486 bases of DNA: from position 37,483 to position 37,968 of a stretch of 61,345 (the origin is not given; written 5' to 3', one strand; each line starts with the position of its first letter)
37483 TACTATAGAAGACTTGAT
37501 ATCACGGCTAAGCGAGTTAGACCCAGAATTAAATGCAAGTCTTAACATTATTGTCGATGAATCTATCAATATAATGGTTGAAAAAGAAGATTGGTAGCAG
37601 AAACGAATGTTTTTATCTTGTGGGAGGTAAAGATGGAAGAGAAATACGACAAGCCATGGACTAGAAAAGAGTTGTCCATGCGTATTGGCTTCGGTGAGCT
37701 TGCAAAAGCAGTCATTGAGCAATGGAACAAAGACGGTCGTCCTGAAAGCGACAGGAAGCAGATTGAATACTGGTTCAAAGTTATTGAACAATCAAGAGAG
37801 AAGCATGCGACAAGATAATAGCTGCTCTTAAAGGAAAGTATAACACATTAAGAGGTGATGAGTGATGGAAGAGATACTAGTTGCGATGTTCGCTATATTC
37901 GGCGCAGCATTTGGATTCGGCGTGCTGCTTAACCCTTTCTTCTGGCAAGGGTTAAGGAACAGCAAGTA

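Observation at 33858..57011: Ten-bp perfect palindrome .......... fixed 25 nt upstream of a -10 hexamer at seven intergenic sites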

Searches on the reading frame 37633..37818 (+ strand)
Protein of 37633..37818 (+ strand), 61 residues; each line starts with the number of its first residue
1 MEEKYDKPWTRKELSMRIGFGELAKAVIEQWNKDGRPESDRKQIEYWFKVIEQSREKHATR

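Call 27: search_protein_families(library=pfam, proteins=[window:37633-37818:+], max_evalue=0.05)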
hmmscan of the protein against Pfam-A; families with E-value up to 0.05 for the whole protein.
window:37633-37818:+ (61 aa): 0 families

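Call 67: find_homologous_proteins(query=A4, max_evalue=0.001)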
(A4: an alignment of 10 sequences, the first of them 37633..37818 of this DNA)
Query A4 (10 sequences) (61 aa, profile of the alignment): 228 proteins with E <= 0.001 among 2016 candidates; the best 120 are listed.
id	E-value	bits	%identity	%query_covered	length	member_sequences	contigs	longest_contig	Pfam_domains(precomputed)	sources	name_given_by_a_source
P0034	2.8e-26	109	77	79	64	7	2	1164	-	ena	-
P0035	5.1e-26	108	75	79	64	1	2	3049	-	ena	-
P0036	1.3e-25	107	96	92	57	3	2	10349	-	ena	-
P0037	1.8e-25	106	68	93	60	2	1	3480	-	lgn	-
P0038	2.3e-25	106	68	93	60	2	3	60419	-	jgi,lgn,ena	-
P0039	5.6e-25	105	73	84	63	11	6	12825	-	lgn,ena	-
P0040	1.1e-24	104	65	93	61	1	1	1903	-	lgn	-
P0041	1.4e-24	103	67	95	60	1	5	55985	-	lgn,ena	-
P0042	1.5e-24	103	68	93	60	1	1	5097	-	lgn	-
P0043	1.6e-24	103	71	95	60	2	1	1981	-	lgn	-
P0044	2.0e-24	103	68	93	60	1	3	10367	-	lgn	-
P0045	2.7e-24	102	80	82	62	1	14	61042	-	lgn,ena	-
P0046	3.1e-24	102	57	100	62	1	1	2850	-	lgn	-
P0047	4.4e-24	102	76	82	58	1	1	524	-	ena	-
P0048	4.8e-24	102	63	93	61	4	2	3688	-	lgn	-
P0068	9.5e-23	98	55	92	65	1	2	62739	-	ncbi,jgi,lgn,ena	-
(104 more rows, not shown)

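Call 70: find_encoding_contigs(protein=P0068, flank=10000, max_places=4)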
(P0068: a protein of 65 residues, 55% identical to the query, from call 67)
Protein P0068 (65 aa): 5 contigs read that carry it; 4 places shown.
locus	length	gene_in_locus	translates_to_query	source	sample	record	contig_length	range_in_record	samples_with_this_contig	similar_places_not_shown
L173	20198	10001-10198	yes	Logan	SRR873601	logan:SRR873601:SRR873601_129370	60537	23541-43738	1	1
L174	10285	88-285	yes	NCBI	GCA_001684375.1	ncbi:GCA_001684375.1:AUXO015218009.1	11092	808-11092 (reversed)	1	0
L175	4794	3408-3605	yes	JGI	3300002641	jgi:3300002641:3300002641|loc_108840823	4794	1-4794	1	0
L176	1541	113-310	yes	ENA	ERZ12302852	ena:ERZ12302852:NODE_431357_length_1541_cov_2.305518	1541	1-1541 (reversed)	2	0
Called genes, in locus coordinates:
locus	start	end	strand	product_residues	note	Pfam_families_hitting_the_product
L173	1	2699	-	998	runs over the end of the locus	-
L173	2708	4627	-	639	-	PF03237:Terminase_6N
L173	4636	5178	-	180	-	PF02195:ParB_N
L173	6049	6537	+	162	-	-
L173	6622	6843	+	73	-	-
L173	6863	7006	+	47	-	-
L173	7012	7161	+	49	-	-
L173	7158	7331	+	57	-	-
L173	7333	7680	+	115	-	-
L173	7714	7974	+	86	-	-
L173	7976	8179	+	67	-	-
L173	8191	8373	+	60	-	-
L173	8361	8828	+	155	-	-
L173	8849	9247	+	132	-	-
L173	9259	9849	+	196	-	-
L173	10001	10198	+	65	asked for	-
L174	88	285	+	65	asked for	-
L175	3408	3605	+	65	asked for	-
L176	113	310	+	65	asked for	-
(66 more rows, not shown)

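Call 72: predict_structure(alignment_id=A5)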
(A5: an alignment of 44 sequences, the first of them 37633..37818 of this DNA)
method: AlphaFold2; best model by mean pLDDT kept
length: 61 residues; sequences in the alignment: 44
mean_pLDDT: 76.6   pTM: 0.56
mean pLDDT of the five models: 76.6, 76.3, 74.9, 73.2, 70.6
residues with pLDDT >= 90: 8; 70-90: 30; 50-70: 19; < 50: 4
segments of 3 or more residues with pLDDT < 50: 1-3
pLDDT, mean of each block of 10 residues (from residue 1): 55 67 86 88 90 75 49
secondary structure, 60 per line:
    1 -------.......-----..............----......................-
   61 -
elements in order: H8-14 H20-33 H38-59

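Call 75: fold_search(model_id=the predicted structure, library=pdb)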
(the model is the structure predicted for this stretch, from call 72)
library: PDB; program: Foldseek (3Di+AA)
matches with E <= 10: 16; with E <= 0.001: 0
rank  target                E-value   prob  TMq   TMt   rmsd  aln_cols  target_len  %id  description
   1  5ohc_A                3.6e+00  0.20  0.36  0.07   2.7        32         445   22  Crystal structure of Mycolicibacterium hassiacum glucosylglycerate hydrolase (MhGgH) in complex with glycerol (released 2018-08-01)
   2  5oi1_A                3.6e+00  0.20  0.36  0.07   2.7        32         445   22  Crystal structure of Mycolicibacterium hassiacum glucosylglycerate hydrolase (MhGgH) D182A variant in complex with ser (released 2018-08-08)
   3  5oiv_A                3.6e+00  0.20  0.36  0.07   2.7        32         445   22  Crystal structure of Mycolicibacterium hassiacum glucosylglycerate hydrolase (MhGgH) D43A variant in complex with seri (released 2018-08-08)
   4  7smg_B                5.0e+00  0.07  0.32  0.16   7.4        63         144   16  Crystal structure of a (p)ppApp hydrolase from Bacteroides caccae (released 2022-11-09)
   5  5ohz_B                5.7e+00  0.13  0.35  0.06   2.6        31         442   19  Crystal structure of Mycolicibacterium hassiacum glucosylglycerate hydrolase (MhGgH) - SeMet derivative (released 2018-08-08)
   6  8i5f_A                6.0e+00  0.16  0.48  0.08   7.1        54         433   22  Crystal structure of the DHR-2 domain of DOCK10 in complex with Cdc42 (T17N mutant) (released 2023-03-15)
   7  2gkn_B                6.4e+00  0.07  0.34  0.19   6.6        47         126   19  Crystal structure of Mycobacterium tuberculosis trHbN, GlnE11Val mutant (released 2006-09-19)
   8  3j7o_h                6.8e+00  0.04  0.31  0.16  10.0        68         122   18  Structure of the mammalian 60S ribosomal subunit (released 2014-09-03)
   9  6q56_A                7.8e+00  0.14  0.44  0.13   5.6        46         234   15  Crystal structure of the B. subtilis M1A22 tRNA methyltransferase TrmK (released 2019-03-27)
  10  1nh2_D                7.8e+00  0.07  0.33  0.21   7.2        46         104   24  Crystal structure of a yeast TFIIA/TBP/DNA complex (released 2003-10-21)
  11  6ryk_A                7.8e+00  0.06  0.34  0.18   8.1        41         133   17  Crystal structure of the ParB-like protein PadC (released 2020-01-22)
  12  5ohz_A                8.3e+00  0.10  0.35  0.06   2.7        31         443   19  Crystal structure of Mycolicibacterium hassiacum glucosylglycerate hydrolase (MhGgH) - SeMet derivative (released 2018-08-08)
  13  4nkg_B                8.8e+00  0.20  0.56  0.52   5.6        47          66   19  Crystal structure of SspH1 LRR domain in complex PKN1 HR1b domain (released 2013-12-11)
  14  2q0o_C                8.8e+00  0.09  0.43  0.31  12.2        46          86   15  Crystal structure of an anti-activation complex in bacterial quorum sensing (released 2007-09-25)
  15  6ryk_B                8.8e+00  0.06  0.35  0.19   8.0        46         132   17  Crystal structure of the ParB-like protein PadC (released 2020-01-22)
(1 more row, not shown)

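Call 82: search_solved_structures(query=A5, max_evalue=10)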
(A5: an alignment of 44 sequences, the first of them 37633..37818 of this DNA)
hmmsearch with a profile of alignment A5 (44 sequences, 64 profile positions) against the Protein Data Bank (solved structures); distinct sequences matched with E-value up to 10: 17.
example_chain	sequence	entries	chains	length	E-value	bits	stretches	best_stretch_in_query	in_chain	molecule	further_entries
5cwn_A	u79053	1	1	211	2.2e-05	27.4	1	22-60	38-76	Designed helical repeat protein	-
5cwm_A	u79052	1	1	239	6.9e-05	25.8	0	24-52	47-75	Designed helical repeat protein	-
6e9t_B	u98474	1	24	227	0.0069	19.4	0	20-54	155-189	DHF58 filament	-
9dbd_A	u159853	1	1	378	0.029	17.4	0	15-27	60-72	Tet4 Variant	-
9dbf_A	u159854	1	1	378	0.029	17.4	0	15-27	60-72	Tet4 Variant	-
5cwh_A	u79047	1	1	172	0.067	16.2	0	20-58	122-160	Designed helical repeat protein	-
8f6q_A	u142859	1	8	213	0.12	15.5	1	22-53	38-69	C8-71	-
5h7c_A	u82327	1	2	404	0.18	14.9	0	20-58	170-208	Immunoglobulin G-binding protein A, DHR14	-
5h78_A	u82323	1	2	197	0.32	14.1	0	18-58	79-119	cAMP-dependent protein kinase type II-alpha regulatory subunit,DHR14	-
5t5s_A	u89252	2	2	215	0.53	13.4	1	22-34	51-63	Alanine--tRNA ligase, cytoplasmic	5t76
6xns_A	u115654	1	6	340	0.64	13.1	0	24-56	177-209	C3_crown-05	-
1rij_A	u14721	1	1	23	0.66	13.1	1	26-41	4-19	E6apn1 peptide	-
9g22_A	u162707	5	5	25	0.7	13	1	24-41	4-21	Exendin-4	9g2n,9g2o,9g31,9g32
6e9v_Q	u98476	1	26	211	0.91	12.6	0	24-52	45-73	DHF79 filament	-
1l2y_A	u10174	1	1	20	1.1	12.4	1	29-41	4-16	TC5b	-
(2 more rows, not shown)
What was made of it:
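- Tried and rejected: Foldseek and PDB searches returned nothing significant (calls 72, 75, 82).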

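Call 99: search_protein_families(library=phrogs, proteins=[window:37633-37818:+], max_evalue=0.05)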
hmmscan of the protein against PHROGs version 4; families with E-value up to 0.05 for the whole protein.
window:37633-37818:+ (61 aa): 0 families
